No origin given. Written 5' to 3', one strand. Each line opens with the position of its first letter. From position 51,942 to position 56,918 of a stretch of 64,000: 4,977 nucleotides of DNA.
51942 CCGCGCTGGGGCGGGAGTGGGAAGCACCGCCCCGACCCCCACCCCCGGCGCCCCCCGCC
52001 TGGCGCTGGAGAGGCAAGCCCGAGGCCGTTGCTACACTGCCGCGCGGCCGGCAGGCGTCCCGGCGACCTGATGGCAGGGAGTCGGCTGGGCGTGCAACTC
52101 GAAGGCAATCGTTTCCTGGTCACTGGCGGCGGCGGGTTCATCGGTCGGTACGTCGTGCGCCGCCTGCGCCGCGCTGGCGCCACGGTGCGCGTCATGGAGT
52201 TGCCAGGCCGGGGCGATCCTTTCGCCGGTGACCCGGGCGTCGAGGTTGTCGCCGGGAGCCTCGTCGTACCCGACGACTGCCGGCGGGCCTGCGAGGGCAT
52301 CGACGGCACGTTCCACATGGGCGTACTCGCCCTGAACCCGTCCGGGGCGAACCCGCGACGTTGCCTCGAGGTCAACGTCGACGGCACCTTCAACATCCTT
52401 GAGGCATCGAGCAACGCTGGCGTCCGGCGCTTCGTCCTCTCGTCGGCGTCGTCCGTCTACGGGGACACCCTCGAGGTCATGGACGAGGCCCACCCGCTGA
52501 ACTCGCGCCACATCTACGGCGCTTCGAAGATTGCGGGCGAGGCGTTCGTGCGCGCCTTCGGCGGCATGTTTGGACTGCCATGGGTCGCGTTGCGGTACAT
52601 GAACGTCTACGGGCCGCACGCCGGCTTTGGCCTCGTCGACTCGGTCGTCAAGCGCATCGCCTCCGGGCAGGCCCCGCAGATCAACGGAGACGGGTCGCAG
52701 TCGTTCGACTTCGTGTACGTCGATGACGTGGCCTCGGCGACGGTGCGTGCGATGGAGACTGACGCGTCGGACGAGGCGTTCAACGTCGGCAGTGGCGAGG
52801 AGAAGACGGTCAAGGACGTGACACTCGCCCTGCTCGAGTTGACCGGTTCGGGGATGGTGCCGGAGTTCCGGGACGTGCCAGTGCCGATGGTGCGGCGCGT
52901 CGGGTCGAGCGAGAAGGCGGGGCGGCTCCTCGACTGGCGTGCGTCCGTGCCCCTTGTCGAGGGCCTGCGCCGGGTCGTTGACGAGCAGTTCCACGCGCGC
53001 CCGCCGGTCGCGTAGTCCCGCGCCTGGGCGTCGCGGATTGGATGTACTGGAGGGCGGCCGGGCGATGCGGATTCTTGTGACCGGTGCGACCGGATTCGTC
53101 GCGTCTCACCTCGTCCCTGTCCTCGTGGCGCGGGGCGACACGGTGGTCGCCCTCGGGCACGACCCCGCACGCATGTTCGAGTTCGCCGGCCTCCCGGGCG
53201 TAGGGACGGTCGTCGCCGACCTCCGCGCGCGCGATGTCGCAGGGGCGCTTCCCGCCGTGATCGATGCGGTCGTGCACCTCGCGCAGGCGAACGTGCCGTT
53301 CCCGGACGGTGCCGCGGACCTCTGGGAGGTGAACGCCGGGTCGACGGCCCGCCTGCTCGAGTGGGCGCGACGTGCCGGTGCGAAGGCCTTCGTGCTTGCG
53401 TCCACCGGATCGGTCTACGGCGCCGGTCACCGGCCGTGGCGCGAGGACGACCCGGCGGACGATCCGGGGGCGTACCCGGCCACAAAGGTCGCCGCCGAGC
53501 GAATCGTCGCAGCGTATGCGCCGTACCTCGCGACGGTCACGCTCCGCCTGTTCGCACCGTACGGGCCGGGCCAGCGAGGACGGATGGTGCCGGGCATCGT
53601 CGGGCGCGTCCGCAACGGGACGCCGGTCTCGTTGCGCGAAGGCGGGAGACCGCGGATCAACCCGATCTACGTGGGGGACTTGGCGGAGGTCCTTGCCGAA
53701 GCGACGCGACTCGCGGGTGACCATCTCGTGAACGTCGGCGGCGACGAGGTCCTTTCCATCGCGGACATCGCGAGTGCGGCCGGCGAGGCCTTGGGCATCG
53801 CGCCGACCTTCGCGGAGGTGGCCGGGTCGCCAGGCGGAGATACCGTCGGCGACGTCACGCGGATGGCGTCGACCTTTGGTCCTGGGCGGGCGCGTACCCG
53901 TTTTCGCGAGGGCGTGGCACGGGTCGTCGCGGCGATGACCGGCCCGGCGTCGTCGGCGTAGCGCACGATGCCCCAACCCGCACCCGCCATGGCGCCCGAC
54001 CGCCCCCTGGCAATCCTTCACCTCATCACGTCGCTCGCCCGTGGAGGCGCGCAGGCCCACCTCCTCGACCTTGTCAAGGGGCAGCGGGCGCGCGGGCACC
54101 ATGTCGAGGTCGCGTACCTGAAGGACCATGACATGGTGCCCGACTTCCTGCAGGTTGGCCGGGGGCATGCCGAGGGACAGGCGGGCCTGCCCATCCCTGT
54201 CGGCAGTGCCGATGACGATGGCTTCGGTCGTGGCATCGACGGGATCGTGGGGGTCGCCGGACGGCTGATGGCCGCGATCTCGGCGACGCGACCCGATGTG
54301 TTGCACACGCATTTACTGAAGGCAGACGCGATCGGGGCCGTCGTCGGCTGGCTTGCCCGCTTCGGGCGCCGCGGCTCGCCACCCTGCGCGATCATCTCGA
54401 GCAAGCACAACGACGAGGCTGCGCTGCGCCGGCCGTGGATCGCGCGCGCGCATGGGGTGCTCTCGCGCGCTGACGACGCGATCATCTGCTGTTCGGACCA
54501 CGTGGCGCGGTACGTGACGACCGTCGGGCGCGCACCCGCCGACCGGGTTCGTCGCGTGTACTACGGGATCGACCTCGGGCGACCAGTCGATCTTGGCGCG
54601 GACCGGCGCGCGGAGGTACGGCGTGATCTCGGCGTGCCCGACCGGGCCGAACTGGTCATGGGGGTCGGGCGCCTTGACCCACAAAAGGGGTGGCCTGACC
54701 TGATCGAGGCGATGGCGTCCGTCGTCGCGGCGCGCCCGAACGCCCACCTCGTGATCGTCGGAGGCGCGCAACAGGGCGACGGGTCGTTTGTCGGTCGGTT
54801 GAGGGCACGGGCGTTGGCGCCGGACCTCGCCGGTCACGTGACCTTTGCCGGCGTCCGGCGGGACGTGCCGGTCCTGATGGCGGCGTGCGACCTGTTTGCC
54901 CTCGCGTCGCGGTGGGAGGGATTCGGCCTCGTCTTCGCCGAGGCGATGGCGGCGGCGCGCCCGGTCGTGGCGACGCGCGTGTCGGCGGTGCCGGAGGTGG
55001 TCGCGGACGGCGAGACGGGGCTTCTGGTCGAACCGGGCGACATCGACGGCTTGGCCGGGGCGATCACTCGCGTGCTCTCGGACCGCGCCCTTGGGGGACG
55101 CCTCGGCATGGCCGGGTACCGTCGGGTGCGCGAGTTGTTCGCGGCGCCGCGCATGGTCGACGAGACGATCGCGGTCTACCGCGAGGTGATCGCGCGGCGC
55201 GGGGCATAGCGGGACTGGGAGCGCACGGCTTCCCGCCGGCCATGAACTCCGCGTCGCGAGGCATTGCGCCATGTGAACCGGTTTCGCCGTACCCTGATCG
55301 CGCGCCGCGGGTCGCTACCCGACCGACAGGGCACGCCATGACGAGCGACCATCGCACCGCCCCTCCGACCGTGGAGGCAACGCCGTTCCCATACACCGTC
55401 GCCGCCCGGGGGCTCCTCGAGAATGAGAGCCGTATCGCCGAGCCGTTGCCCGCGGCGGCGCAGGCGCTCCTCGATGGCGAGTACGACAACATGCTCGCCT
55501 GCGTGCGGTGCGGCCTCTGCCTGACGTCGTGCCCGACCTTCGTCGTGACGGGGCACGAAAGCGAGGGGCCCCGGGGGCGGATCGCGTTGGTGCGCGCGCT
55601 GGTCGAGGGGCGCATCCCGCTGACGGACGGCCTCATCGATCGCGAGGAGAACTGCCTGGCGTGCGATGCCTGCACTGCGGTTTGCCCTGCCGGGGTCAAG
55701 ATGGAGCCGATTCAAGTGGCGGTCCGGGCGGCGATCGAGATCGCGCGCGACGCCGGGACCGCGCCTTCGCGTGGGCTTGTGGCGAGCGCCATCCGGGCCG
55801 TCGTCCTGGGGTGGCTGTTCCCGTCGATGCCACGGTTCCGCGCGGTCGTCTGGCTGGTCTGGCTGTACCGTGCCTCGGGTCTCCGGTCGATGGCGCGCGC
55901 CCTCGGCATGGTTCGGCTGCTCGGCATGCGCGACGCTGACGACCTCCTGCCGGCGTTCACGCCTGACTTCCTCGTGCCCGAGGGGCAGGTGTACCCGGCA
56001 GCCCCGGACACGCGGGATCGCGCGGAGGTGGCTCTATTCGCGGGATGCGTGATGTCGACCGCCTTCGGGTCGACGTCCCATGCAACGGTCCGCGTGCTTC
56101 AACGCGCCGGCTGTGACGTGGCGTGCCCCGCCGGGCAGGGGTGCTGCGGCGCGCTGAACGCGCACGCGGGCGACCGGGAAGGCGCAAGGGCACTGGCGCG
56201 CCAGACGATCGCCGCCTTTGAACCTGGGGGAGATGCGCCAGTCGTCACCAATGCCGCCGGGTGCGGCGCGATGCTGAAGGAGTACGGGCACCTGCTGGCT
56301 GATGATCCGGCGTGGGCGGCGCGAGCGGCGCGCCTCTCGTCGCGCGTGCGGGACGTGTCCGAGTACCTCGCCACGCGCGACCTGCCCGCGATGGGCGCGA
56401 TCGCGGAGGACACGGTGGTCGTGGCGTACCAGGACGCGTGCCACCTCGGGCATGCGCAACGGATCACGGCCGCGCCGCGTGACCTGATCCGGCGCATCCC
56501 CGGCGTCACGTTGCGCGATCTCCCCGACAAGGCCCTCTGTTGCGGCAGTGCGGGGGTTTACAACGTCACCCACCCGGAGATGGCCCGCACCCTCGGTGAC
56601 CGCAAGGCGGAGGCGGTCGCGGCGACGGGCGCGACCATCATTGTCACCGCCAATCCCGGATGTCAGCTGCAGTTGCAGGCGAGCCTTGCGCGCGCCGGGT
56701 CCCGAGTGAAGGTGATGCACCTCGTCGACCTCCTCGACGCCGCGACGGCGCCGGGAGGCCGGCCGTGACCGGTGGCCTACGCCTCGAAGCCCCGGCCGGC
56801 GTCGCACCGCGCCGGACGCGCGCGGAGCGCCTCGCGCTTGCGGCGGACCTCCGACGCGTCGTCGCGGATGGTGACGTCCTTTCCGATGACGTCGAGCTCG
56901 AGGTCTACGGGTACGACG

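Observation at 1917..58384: Dispersed modular family of GC-rich palindromic repeats (about 30 units at 17 loci in 64 kb)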

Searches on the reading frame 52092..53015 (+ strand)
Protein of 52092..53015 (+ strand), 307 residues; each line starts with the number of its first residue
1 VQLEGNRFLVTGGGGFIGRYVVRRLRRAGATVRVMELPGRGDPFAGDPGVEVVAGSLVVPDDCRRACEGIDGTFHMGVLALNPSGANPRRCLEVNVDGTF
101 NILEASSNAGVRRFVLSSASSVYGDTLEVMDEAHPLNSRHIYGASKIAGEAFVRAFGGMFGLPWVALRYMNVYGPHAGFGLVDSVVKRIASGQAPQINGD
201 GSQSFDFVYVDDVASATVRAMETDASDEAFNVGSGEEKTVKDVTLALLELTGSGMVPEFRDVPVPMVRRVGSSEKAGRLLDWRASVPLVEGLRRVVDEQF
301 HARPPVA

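Call 18: search_protein_families(library=pfam, proteins=[window:52092-53015:+])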
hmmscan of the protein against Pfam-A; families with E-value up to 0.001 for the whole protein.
window:52092-53015:+ (307 aa): 9 families
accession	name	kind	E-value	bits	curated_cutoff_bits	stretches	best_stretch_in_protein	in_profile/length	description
PF01370.27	Epimerase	-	3.9e-48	164.4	20.9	1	9-233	2-240/240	NAD dependent epimerase/dehydratase family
PF16363.11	GDP_Man_Dehyd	-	3.2e-32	112.7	27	1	9-293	1-330/332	GDP-mannose 4,6 dehydratase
PF01073.25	3Beta_HSD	-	1.8e-27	96.5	22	1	9-222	1-230/280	3-beta hydroxysteroid dehydrogenase/isomerase family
PF13460.12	NAD_binding_10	-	1.1e-13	52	27.2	1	12-169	1-143/184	NAD(P)H-binding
PF07993.18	NAD_binding_4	-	1.6e-09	37.7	20.1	1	86-216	103-257/258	Male sterility protein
PF02719.21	Polysacc_synt_2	-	8.8e-08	32.1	20.2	1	62-253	68-249/293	Polysaccharide biosynthesis protein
PF04321.23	RmlD_sub_bind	-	1.7e-07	31.1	27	1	88-228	71-204/287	RmlD substrate binding domain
PF05368.20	NmrA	-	4.8e-06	26.8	27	1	7-120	4-108/298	NmrA-like family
PF00106.31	adh_short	-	0.0004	20.4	26.6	0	9-35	4-30/195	short chain dehydrogenase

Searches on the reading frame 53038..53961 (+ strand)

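Call 83: search_protein_families(library=pfam, proteins=[window:53038-53961:+], max_evalue=0.00001)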
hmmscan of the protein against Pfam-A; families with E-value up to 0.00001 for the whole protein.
window:53038-53961:+ (307 aa): 6 families
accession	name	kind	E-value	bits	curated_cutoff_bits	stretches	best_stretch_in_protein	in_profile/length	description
PF01370.27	Epimerase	-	6.4e-37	127.7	20.9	1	12-234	1-240/240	NAD dependent epimerase/dehydratase family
PF16363.11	GDP_Man_Dehyd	-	4.5e-17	63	27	1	13-250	1-264/332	GDP-mannose 4,6 dehydratase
PF04321.23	RmlD_sub_bind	-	5.7e-12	45.7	27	1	10-227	1-201/287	RmlD substrate binding domain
PF13460.12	NAD_binding_10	-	7.3e-12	46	27.2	1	16-158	1-132/184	NAD(P)H-binding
PF07993.18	NAD_binding_4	-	1e-11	44.9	20.1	1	73-170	87-203/258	Male sterility protein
PF01073.25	3Beta_HSD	-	1.9e-10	40.7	22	1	13-220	1-226/280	3-beta hydroxysteroid dehydrogenase/isomerase family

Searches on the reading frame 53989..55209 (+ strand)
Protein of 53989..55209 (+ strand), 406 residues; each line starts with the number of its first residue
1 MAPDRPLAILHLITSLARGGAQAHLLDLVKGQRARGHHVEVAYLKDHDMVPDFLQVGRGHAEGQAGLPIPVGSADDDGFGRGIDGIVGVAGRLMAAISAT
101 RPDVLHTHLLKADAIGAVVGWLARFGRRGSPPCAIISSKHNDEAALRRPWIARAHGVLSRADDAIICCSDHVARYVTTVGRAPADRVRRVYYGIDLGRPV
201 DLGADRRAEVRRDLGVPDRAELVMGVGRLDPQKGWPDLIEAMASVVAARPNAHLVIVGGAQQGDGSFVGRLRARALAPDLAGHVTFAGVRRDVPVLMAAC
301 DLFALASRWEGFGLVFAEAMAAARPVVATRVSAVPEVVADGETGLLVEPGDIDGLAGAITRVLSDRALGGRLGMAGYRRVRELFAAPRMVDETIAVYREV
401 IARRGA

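Call 83: search_protein_families(library=pfam, proteins=[window:53989-55209:+], max_evalue=0.00001)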
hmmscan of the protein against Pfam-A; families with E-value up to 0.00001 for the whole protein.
window:53989-55209:+ (406 aa): 5 families
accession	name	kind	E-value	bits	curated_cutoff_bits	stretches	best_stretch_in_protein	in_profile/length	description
PF00534.26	Glycos_transf_1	-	1.5e-38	132.4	26.4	1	208-377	3-170/172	Glycosyl transferases group 1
PF13692.12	Glyco_trans_1_4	-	9.5e-36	123.6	27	1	223-365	4-142/142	Glycosyl transferases group 1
PF13439.12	Glyco_transf_4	-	8.7e-16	58.8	28.5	1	19-198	2-170/170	Glycosyltransferase Family 4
PF13579.12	Glyco_trans_4_4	-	3.1e-14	54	29.7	1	19-193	1-158/158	Glycosyl transferase 4-like domain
PF20706.3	GT4-conflict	-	4.3e-10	39.6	26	1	173-338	147-320/385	Family 4 Glycosyltransferase in conflict systems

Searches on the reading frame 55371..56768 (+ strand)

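Call 83: search_protein_families(library=pfam, proteins=[window:55371-56768:+], max_evalue=0.00001)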
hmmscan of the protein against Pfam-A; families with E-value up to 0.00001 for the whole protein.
window:55371-56768:+ (465 aa): 7 families
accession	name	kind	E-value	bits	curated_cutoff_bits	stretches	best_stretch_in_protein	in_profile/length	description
PF02754.22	CCG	-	1e-34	118.9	20.6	2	351-436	1-85/85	Cysteine-rich domain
PF13183.11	Fer4_8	-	1.2e-11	45.4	27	1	41-109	2-68/68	4Fe-4S dicluster domain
PF12838.12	Fer4_7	-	1.6e-09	38.5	27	1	44-109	2-52/52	4Fe-4S dicluster domain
PF13534.11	Fer4_17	-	1.9e-07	31.9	22.2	1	43-109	1-60/61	4Fe-4S dicluster domain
PF13484.11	Fer4_16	-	2.9e-07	31.6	30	1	44-107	2-65/66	4Fe-4S double cluster binding domain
PF13237.11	Fer4_10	-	3e-07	30.7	25.5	0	90-112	4-22/53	4Fe-4S dicluster domain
PF13187.11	Fer4_9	-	8e-07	29.4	27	1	43-108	1-50/52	4Fe-4S dicluster domain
